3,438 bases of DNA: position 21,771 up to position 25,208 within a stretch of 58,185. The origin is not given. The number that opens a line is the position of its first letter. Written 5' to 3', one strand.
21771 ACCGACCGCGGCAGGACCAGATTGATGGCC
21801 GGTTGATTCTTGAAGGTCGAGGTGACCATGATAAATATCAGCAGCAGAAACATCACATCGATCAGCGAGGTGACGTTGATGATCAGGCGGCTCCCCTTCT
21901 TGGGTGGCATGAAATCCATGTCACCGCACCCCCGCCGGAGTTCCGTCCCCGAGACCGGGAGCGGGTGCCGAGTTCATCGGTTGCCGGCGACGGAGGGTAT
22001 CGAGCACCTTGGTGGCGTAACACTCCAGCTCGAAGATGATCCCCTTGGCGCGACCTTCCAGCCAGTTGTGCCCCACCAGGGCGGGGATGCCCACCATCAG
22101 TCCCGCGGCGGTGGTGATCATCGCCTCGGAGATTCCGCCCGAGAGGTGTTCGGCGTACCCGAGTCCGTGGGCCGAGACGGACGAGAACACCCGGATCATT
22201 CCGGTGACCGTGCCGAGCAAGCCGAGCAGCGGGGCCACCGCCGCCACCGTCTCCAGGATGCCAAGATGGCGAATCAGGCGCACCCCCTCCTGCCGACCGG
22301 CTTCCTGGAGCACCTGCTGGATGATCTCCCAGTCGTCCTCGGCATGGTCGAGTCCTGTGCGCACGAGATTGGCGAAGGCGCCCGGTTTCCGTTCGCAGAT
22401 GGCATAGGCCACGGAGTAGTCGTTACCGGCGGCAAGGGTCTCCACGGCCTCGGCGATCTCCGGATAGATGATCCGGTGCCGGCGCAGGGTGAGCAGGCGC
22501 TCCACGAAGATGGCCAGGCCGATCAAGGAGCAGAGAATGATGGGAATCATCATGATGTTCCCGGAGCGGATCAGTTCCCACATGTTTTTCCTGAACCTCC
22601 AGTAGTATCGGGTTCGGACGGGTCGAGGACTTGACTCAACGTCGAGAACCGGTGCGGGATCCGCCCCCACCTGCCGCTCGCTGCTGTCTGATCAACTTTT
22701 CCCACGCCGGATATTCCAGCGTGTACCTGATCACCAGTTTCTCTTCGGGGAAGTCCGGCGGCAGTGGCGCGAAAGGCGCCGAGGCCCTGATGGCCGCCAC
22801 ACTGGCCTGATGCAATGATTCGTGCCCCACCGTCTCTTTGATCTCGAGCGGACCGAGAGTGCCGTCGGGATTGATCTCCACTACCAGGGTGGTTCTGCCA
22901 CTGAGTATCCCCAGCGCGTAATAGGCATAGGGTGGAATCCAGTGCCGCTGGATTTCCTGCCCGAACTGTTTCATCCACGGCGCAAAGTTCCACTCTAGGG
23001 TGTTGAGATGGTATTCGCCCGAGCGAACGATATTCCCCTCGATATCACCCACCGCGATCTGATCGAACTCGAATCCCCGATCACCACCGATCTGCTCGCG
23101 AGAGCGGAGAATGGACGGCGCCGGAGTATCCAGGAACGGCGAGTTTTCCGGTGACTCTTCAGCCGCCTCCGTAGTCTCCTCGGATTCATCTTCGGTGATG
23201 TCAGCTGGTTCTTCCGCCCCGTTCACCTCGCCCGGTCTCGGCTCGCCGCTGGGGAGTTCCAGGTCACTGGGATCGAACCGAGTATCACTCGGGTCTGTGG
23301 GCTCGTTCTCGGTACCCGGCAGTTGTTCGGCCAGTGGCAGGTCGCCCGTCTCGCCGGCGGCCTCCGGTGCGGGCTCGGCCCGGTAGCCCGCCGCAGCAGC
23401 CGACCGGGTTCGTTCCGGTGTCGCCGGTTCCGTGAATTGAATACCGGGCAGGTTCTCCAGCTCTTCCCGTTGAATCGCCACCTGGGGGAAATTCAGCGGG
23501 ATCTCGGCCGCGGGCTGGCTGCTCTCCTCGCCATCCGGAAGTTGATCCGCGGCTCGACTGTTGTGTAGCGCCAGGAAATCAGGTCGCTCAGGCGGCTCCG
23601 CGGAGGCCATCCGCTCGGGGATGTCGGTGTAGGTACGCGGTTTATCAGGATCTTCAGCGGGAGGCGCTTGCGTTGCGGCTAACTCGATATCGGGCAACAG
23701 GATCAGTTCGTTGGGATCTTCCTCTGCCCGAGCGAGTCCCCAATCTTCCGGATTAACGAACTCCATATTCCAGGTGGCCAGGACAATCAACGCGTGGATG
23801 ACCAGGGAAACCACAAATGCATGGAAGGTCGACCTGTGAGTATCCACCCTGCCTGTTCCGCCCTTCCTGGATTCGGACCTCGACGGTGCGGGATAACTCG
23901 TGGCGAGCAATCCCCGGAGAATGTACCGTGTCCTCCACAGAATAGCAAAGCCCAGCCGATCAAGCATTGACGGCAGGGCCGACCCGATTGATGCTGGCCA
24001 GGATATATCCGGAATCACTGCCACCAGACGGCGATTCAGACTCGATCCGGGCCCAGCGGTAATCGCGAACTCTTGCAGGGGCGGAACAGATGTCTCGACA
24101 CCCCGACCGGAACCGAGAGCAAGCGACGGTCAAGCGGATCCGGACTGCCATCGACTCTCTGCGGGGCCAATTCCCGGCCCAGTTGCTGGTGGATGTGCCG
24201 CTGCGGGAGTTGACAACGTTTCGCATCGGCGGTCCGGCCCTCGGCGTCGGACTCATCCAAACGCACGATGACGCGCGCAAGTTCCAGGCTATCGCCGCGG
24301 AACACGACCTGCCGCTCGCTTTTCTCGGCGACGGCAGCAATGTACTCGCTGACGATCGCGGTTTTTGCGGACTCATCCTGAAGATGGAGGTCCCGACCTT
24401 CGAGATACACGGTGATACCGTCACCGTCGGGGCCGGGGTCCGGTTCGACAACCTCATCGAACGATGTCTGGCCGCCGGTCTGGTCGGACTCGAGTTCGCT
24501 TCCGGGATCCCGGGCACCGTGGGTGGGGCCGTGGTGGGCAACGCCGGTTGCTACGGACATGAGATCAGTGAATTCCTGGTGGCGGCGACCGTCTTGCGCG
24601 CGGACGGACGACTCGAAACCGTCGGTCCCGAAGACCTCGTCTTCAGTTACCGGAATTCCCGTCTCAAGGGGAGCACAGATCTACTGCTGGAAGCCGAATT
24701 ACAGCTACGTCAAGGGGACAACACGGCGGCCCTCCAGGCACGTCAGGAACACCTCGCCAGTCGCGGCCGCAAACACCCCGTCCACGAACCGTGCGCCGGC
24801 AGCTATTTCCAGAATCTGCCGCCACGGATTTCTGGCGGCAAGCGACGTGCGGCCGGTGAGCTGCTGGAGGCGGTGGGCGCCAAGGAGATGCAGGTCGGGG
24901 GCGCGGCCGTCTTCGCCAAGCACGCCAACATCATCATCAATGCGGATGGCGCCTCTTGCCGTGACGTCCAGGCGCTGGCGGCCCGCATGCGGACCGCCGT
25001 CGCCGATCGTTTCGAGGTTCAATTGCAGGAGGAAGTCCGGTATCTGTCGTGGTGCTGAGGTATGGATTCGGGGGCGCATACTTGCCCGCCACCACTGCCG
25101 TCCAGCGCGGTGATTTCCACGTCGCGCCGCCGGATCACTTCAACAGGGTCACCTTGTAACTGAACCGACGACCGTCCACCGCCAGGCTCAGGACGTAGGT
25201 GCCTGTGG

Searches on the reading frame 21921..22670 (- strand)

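Call 31: search_protein_families(library=pfam, proteins=[window:21921-22670:-], max_evalue=0.00001)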
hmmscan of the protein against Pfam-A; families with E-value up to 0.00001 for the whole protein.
window:21921-22670:- (249 aa): 1 family
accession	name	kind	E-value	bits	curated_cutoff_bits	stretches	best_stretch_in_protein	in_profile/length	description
PF01618.21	MotA_ExbB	-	4.1e-30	104.6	22.9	1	100-215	7-125/127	MotA/TolQ/ExbB proton channel family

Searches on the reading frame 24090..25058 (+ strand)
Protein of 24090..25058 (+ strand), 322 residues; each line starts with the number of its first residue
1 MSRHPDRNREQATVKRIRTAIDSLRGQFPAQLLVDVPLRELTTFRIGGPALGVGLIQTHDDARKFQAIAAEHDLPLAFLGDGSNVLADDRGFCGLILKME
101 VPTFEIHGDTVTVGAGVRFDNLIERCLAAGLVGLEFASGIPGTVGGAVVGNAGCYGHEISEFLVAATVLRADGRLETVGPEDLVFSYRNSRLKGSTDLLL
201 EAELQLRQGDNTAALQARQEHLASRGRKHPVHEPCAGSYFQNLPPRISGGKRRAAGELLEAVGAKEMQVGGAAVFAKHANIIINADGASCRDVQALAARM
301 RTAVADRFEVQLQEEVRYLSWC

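Call 31: search_protein_families(library=pfam, proteins=[window:24090-25058:+], max_evalue=0.00001)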
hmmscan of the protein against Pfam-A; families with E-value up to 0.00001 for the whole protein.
window:24090-25058:+ (322 aa): 2 families
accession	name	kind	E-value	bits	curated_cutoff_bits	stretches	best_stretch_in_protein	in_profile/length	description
PF02873.21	MurB_C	-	2e-24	86.1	27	1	217-318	5-98/99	UDP-N-acetylenolpyruvoylglucosamine reductase, C-terminal domain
PF01565.28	FAD_binding_4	-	1.1e-21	77.5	26.4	1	56-178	7-138/139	FAD binding domain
